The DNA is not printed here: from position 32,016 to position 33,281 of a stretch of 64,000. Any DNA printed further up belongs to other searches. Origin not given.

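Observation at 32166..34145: Low-GC 321-aa gene downstream of two paralogous HTH regulators with palindromic operators: candidate regulated toxin/defence cassette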

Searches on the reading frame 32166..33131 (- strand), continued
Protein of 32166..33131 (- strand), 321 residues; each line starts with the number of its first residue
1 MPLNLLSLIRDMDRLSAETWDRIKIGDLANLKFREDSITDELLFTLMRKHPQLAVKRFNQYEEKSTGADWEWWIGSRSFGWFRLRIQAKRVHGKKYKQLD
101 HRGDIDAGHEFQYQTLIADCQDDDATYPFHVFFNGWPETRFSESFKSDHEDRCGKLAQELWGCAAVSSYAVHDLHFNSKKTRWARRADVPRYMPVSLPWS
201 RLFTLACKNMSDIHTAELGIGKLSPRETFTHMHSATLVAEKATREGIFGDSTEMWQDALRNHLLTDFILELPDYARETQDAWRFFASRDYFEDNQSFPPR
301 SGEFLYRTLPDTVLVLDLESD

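Call 96: search_protein_families(library=padloc, proteins=[L049:8472-9944:+, L055:8562-10001:+, L057:8424-9818:+, L060:9138-9947:+, L082:8823-9992:+, L081:37-1143:+, L048:9527-9976:+, L064:6556-6777:+, L065:3135-3536:+, L040:9360-9767:+], max_evalue=0.00001)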
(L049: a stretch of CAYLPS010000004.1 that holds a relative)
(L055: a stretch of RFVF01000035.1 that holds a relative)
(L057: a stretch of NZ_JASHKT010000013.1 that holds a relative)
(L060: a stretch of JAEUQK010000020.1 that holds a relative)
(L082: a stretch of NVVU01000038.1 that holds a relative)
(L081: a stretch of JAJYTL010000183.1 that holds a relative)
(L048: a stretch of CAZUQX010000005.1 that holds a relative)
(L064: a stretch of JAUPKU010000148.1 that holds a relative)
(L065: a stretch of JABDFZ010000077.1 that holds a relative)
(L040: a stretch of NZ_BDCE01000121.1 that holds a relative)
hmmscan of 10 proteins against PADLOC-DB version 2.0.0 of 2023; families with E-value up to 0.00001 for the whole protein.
L049:8472-9944:+ (491 aa): 3 families
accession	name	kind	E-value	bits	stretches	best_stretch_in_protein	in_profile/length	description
PDLC03047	REase_I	-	2.4e-25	86.5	1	3-173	622-793/1107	Type I restriction enzyme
PDLC03042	REase_I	-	4e-12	42.3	1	28-82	776-830/1170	Type I restriction enzyme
PDLC03658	mREase_IV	-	9.2e-07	24.9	1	24-84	488-547/953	Type IV methyl-directed restriction enzyme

L055:8562-10001:+ (480 aa): 0 families

L057:8424-9818:+ (465 aa): 0 families

L060:9138-9947:+ (270 aa): 0 families

L082:8823-9992:+ (390 aa): 79 families (the best 25 are shown)
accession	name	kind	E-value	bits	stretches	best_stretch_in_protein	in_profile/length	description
PDLC03086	Specificity_I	-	6.6e-85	283.8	2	198-384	252-447/458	Type I specificity subunit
PDLC03154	Specificity_I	-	3.6e-72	242.1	1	3-385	6-397/406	Type I specificity subunit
PDLC03068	Specificity_I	-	5e-70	234.7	1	1-386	4-400/403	Type I specificity subunit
PDLC03063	Specificity_I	-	3.4e-66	221.9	1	121-384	92-359/369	Type I specificity subunit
PDLC03066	Specificity_I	-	9.2e-64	213.8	2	196-383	250-434/441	Type I specificity subunit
PDLC03168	Specificity_I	-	2.2e-56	190.2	2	197-382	254-445/459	Type I specificity subunit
PDLC03089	Specificity_I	-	7.2e-48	161.8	2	16-191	23-195/446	Type I specificity subunit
PDLC03099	Specificity_I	-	1.4e-35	121.2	1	68-383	53-392/405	Type I specificity subunit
PDLC03149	Specificity_I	-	2.1e-29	100.6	1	15-384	29-391/401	Type I specificity subunit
PDLC03087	Specificity_I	-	5.5e-29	99.3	2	193-383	10-212/418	Type I specificity subunit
PDLC03092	Specificity_I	-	3e-27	93.9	1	65-383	65-397/397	Type I specificity subunit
PDLC03189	Specificity_I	-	2.9e-26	90.4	1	195-336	7-148/459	Type I specificity subunit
PDLC03164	Specificity_I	-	4.2e-26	90.2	2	196-382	222-395/409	Type I specificity subunit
PDLC04137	mad5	-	4e-25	86.8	1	3-336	5-353/392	mads_5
PDLC03100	Specificity_I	-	7.1e-25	86.3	2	165-379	165-390/392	Type I specificity subunit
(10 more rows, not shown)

L081:37-1143:+ (369 aa): 0 families

L048:9527-9976:+ (150 aa): 0 families

L064:6556-6777:+ (74 aa): 7 families
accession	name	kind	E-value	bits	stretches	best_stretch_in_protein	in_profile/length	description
PDLC02376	pAgo_I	-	1.2e-23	82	1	4-73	352-421/455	Class I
PDLC02436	pAgo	-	4.7e-23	79.7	1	7-73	336-425/460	-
PDLC02378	pAgo_I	-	1.1e-18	65.3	1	3-73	388-459/493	Class I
PDLC02392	pAgo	-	3.8e-15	53.7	1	6-73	241-311/346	-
PDLC02384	pAgo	-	4.3e-15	53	1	5-70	922-993/1030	-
PDLC02377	pAgo_I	-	1.1e-12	45.4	1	5-71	349-421/457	Class I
PDLC02420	Aga_SIR2-PNTD1-PNTD2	-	7.2e-12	42.3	1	6-71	903-974/1010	Class I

L065:3135-3536:+ (134 aa): 0 families

L040:9360-9767:+ (136 aa): 0 families

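Call 99: find_related_loci(query=A1, collection=viral_contigs, flank=5000)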
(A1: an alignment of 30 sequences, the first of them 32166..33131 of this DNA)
Query A1 (321 aa) in viral_contigs; peptide patterns used: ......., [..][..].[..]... (x = any residue, [..] = any of these).
93 stretches matched a pattern; 13 encode a relative of the query (tblastn E <= 1e-3); 13 distinct loci.
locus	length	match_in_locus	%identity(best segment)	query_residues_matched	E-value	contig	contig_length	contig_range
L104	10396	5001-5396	28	16-155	2e-12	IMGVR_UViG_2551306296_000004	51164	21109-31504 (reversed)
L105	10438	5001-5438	27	34-196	4e-12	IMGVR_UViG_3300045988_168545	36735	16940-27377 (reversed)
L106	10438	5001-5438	27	34-196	7e-12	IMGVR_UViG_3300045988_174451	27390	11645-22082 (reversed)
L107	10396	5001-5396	31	6-133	5e-12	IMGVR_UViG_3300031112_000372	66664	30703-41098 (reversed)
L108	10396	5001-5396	31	6-133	5e-12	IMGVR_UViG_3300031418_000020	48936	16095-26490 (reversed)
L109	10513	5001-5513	26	6-181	2e-11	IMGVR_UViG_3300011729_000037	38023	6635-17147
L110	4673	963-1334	33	6-129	3e-11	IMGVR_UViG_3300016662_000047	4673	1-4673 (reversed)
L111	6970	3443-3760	34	6-107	3e-11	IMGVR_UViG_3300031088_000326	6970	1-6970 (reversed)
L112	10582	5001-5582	26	6-202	6e-10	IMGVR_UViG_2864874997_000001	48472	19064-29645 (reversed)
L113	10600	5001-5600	24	7-215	2e-11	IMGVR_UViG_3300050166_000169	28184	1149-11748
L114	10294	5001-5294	34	8-101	3e-9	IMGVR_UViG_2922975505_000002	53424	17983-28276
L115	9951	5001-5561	24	3-196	8e-9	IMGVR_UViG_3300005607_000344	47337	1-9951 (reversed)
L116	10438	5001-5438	25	3-156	1e-8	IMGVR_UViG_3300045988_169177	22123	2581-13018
